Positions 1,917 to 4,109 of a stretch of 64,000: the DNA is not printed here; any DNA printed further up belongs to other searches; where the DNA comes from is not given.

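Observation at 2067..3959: Radical SAM / B12-binding enzyme fused to a large integral-membrane domain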

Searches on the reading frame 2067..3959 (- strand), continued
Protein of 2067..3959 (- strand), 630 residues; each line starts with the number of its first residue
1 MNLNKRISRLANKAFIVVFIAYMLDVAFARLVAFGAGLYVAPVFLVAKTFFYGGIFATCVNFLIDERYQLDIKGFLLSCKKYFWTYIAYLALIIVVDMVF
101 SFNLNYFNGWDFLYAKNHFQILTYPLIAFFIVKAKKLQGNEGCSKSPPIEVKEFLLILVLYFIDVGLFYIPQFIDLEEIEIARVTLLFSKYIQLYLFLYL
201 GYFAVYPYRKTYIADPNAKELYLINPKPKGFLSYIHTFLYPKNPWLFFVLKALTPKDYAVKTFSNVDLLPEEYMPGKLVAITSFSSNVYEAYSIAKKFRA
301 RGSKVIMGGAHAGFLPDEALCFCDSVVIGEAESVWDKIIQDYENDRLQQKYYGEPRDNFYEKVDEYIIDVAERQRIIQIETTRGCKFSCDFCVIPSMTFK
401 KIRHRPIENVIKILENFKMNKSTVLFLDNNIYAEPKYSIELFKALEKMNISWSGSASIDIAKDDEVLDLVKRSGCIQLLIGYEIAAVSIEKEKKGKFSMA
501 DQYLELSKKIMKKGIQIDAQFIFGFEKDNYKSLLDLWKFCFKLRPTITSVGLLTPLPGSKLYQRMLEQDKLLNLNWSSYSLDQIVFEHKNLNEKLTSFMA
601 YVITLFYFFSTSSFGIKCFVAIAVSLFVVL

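Call 11: find_encoding_contigs(protein=P0025, flank=8000, max_places=3)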
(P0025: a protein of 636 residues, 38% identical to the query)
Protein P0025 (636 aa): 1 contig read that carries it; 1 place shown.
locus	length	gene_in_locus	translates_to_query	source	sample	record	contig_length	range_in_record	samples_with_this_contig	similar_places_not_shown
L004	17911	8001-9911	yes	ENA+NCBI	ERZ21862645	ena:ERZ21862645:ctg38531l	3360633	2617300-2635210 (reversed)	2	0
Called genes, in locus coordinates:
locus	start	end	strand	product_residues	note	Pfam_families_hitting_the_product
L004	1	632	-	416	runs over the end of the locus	PF07719:TPR_2 (faint), PF13174:TPR_6 (faint), PF13181:TPR_8 (faint)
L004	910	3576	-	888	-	PF10983:DUF2793 (faint), PF07691:PA14 (faint), PF10528:GLEYA (weak)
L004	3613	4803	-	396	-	PF00872:Transposase_mut, PF10551:MULE (weak)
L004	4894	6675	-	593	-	PF13385:Laminin_G_3, PF10983:DUF2793 (faint)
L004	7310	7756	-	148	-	-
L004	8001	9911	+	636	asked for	PF02310:B12-binding, PF04055:Radical_SAM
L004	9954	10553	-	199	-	-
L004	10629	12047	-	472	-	-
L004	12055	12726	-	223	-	-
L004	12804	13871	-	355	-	PF21088:MS_channel_1st, PF00924:MS_channel_2nd, PF21082:MS_channel_3rd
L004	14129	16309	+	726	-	PF01656:CbiA, PF06564:CBP_BcsQ (faint), PF10609:ParA, PF13604:AAA_30 (faint), PF13614:AAA_31, PF00437:T2SSE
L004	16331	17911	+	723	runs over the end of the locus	PF01656:CbiA, PF10609:ParA, PF13614:AAA_31, PF00437:T2SSE, PF27713:UCP018868 (faint)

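Call 13: search_protein_families(library=pfam, proteins=[L002:9896-10504:-, L004:9954-10553:-], max_evalue=1)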
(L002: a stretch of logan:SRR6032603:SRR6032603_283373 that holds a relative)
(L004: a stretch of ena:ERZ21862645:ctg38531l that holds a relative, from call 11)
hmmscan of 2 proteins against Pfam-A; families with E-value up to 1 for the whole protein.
L002:9896-10504:- (202 aa): 0 families

L004:9954-10553:- (199 aa): 0 families

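Call 25: predict_structure(alignment_id=A2)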
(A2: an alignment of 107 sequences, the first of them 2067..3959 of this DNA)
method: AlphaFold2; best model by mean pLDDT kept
length: 630 residues; sequences in the alignment: 107
mean_pLDDT: 90.2   pTM: 0.83
mean pLDDT of the five models: 90.2, 89.7, 89.5, 89.4, 88.8
residues with pLDDT >= 90: 435; 70-90: 167; 50-70: 28; < 50: 0
segments of 3 or more residues with pLDDT < 50: none
pLDDT, mean of each block of 10 residues (from residue 1): 83 90 90 86 92 95 83 89 93 91 87 90 92 79 78 95 96 86 93 96 88 73 90 72 85 94 86 92 94 97 96 97 97 96 97 93 88 75 91 90 95 82 87 96 94 95 97 97 77 76 94 97 93 93 95 94 95 90 94 94 94 95 83
secondary structure, 60 per line:
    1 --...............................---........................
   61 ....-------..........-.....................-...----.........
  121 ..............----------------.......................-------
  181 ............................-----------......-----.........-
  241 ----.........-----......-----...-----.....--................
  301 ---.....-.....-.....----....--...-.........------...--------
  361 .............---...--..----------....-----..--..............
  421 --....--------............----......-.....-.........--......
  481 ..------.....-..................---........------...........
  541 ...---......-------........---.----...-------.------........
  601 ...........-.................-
elements in order: H3-33 H37-64 H72-81 H83-103 H112-134 H151-173 H181-208 E220-225 H231-239 H245-253 E259-264 E278-282 H285-300 E304-308 H310-314 H316-320 E325-328 H335-343 E350-352 H361-373 E377-379 H394-397 H407-420 E423-426 H435-446 E451-456 H458-462 H464-472 E475-482 H489-493 H495-512 E516-523 H530-543 E547-552 H560-567 H593-611 H613-629

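Call 29: find_related_loci(query=A2, collection=genome_contigs, flank=6000)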
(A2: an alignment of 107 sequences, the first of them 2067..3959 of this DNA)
Query A2 (630 aa) in genome_contigs; peptide patterns used: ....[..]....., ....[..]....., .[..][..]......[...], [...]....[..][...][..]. (x = any residue, [..] = any of these).
599 stretches matched a pattern (row limit reached: there are more); 546 encode a relative of the query (tblastn E <= 1e-3); the best 80 are kept; 80 distinct loci.
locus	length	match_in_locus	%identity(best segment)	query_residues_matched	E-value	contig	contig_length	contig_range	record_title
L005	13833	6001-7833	42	12-622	4e-142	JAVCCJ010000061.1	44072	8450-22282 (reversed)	MAG: Candidatus Zapsychrus exili isolate MAG_3300035698_1555 Ga0374944_168784, whole genome shotgun sequence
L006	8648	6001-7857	38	3-629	2e-134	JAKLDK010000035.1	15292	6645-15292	MAG: Candidatus Omnitrophota bacterium isolate RA.bin108 RA.bin108_35, whole genome shotgun sequence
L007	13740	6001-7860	37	2-628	9e-132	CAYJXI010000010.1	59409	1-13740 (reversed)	MAG TPA_asm: uncultured Planctomycetales bacterium isolate ERP125453_co1_481 genome assembly, contig: NODE_329_length_59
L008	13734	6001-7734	41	37-615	3e-131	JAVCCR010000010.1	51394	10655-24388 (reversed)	MAG: Candidatus Gygaella obscura isolate MAG_3300035698_1934 Ga0374944_274651, whole genome shotgun sequence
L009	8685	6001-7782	39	37-630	1e-130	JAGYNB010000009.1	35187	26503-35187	MAG: Candidatus Omnitrophota bacterium isolate M55B134 9, whole genome shotgun sequence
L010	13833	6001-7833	38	17-630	2e-133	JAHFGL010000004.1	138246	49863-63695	MAG: Candidatus Omnitrophota bacterium isolate nzgw314 NODE_178_length_138247_cov_4.604600, whole genome shotgun sequenc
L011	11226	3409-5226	38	12-616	4e-125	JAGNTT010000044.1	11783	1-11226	MAG: Candidatus Omnitrophota bacterium isolate Go_SlAct_bin_392 Go_SlAct_25298_length_11783_cov_7.808940, whole genome s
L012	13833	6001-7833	38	11-626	2e-122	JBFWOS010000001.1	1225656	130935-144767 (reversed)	MAG: Candidatus Omnitrophota bacterium isolate CA_2019_TPBF_141 NODE_21_length_1225656_cov_49.572922_TPBF, whole genome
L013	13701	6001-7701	36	48-616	7e-122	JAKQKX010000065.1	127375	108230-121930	MAG: Candidatus Omnitrophota bacterium isolate USDV_maxbin.135_sub k141_1911964, whole genome shotgun sequence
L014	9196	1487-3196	39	45-625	8e-120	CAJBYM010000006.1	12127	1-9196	MAG: Candidatus Omnitrophica bacterium isolate Loc090907-5m_bin-489 genome assembly, contig: bin-489:006/139, whole geno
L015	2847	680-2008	42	189-628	7e-122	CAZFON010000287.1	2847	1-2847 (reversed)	MAG TPA_asm: uncultured Planctomycetales bacterium isolate binchicken_co50_257 genome assembly, contig: NODE_62752_lengt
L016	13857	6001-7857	35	2-625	9e-116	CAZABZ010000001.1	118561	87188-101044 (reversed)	MAG TPA_asm: uncultured Planctomycetales bacterium isolate binchicken_co3_599 genome assembly, contig: NODE_331_length_1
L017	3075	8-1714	37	66-628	3e-117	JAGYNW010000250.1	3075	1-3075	MAG: Candidatus Omnitrophota bacterium isolate M55B153 250, whole genome shotgun sequence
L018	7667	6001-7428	43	142-616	2e-113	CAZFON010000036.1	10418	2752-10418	MAG TPA_asm: uncultured Planctomycetales bacterium isolate binchicken_co50_257 genome assembly, contig: NODE_8044_length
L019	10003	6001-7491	39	132-628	5e-108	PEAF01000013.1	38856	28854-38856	MAG: Candidatus Omnitrophota bacterium isolate MBPbin6 scaffold60, whole genome shotgun sequence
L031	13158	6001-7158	41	219-612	8e-79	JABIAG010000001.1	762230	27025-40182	MAG: Candidatus Woesearchaeota archaeon isolate SI048_bin101 k141_1078392, whole genome shotgun sequence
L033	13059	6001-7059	39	247-591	1e-73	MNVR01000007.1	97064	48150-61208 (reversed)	MAG: Candidatus Omnitrophica bacterium CG1_02_44_16 cg1_0.2_scaffold_68_c, whole genome shotgun sequence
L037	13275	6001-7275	34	215-621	3e-69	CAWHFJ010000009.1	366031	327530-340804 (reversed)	MAG: Candidatus Omnitrophota bacterium isolate MFD04780.bin.2.175 genome assembly, contig: contig_20323, whole genome sh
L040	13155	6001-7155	35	219-592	9e-69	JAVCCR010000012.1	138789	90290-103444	MAG: Candidatus Gygaella obscura isolate MAG_3300035698_1934 Ga0374944_274657, whole genome shotgun sequence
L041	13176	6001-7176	42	219-612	1e-86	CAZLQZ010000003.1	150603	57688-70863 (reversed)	MAG TPA_asm: uncultured Methanosarcinales archaeon isolate binchicken_co47_193 genome assembly, contig: NODE_39_length_1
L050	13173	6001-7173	32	237-611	6e-61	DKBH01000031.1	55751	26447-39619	MAG TPA_asm: Nitrospiraceae bacterium UBA6905 UBA6905_contig_101, whole genome shotgun sequence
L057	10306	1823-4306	33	221-617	2e-56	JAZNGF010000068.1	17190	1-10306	MAG: Acutalibacteraceae bacterium isolate T1900044708_TS20190174.MAGScoT_cleanbin_000004 SGB_1821_k141_1923345, whole ge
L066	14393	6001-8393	35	243-597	5e-55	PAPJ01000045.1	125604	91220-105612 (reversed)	MAG: Planctomycetaceae bacterium isolate SP166 MHASMcontig_1350907, whole genome shotgun sequence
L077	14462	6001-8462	30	219-591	8e-54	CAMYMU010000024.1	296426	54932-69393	MAG: uncultured Ectothiorhodospiraceae bacterium isolate ES_Gamma_071 genome assembly, contig: scaffold_2, whole genome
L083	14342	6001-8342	34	243-576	5e-53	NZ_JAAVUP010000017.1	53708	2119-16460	Neoroseomonas oryzicola strain KCTC 22478 Scaffold17, whole genome shotgun sequence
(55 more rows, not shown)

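Call 30: fold_search(model_id=the predicted structure, library=pdb)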
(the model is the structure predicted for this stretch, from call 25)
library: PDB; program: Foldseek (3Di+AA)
matches with E <= 10: 1619; with E <= 0.001: 70
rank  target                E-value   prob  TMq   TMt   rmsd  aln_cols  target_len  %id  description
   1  6fd2_B                8.7e-17  1.00  0.49  0.66   6.6       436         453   17  Radical SAM 1,2-diol dehydratase AprD4 in complex with its substrate paromamine (released 2018-01-17)
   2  6fd2_A                8.7e-17  1.00  0.49  0.66   6.4       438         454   18  Radical SAM 1,2-diol dehydratase AprD4 in complex with its substrate paromamine (released 2018-01-17)
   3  9ccb                  1.3e-13  1.00  0.40  0.58   6.0       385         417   15  X-ray crystal structure of methyl-coenzyme M reductase glutamine methylase (MgmA) from Methanothermobacter marburgensis  (released 2025-01-01)
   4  6wte_B                4.5e-12  1.00  0.44  0.52   6.5       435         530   16  Structure of radical S-adenosylmethionine methyltransferase, TsrM, from Kitasatospora setae with cobalamin and [4Fe-4S (released 2020-12-23)
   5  6wte_A                7.8e-12  1.00  0.45  0.49   5.5       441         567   16  Structure of radical S-adenosylmethionine methyltransferase, TsrM, from Kitasatospora setae with cobalamin and [4Fe-4S (released 2020-12-23)
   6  5ul4                  1.1e-11  1.00  0.47  0.41   6.7       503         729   13  Structure of Cobalamin-dependent S-adenosylmethionine radical enzyme OxsB with aqua-cobalamin and S-adenosylmethionine b (released 2017-04-19)
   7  6wtf_A                2.1e-11  1.00  0.45  0.52   4.6       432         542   17  Structure of radical S-adenosylmethionine methyltransferase, TsrM, from Kitasatospora setae with tryptophan substrate  (released 2020-12-23)
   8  9a6d_A                2.2e-11  1.00  0.43  0.59   6.8       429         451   12  Integrative model of MTAB-YVFG by crosslinking MS and deep learning (released 2024-09-18)
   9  6wtf_B                5.0e-11  1.00  0.44  0.51   4.7       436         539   17  Structure of radical S-adenosylmethionine methyltransferase, TsrM, from Kitasatospora setae with tryptophan substrate  (released 2020-12-23)
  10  5ul3                  8.6e-11  1.00  0.47  0.41   6.7       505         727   12  Structure of Cobalamin-dependent S-adenosylmethionine radical enzyme OxsB with aqua-cobalamin bound (released 2017-04-19)
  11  7mjx_A                1.1e-10  1.00  0.42  0.58   4.9       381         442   15  MiaB in the complex with 5'-deoxyadenosine, methionine and RNA (released 2021-09-15)
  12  9n1b                  1.8e-10  1.00  0.43  0.43   6.4       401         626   14  Crystal structure of CysS from Corallococcus sp. CA054B with 5'-deoxyadenosine, methionine, and pantetheinylated 3-metho (released 2026-01-28)
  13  9n1c                  4.8e-10  1.00  0.43  0.43   5.0       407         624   13  Crystal structure of CysS from Corallococcus sp. CA054B with 5'-deoxyadenosine, methionine, and pantetheinylated 3-ethox (released 2026-01-28)
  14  7mjz                  4.8e-10  1.00  0.42  0.58   5.9       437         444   11  The structure of MiaB with pentasulfide bridge (released 2021-09-15)
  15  9n1d                  5.3e-10  1.00  0.44  0.44   5.1       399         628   13  Crystal structure of CysS from Corallococcus sp. CA054B with 5'-deoxyadenosine and methionine bound (released 2026-01-28)
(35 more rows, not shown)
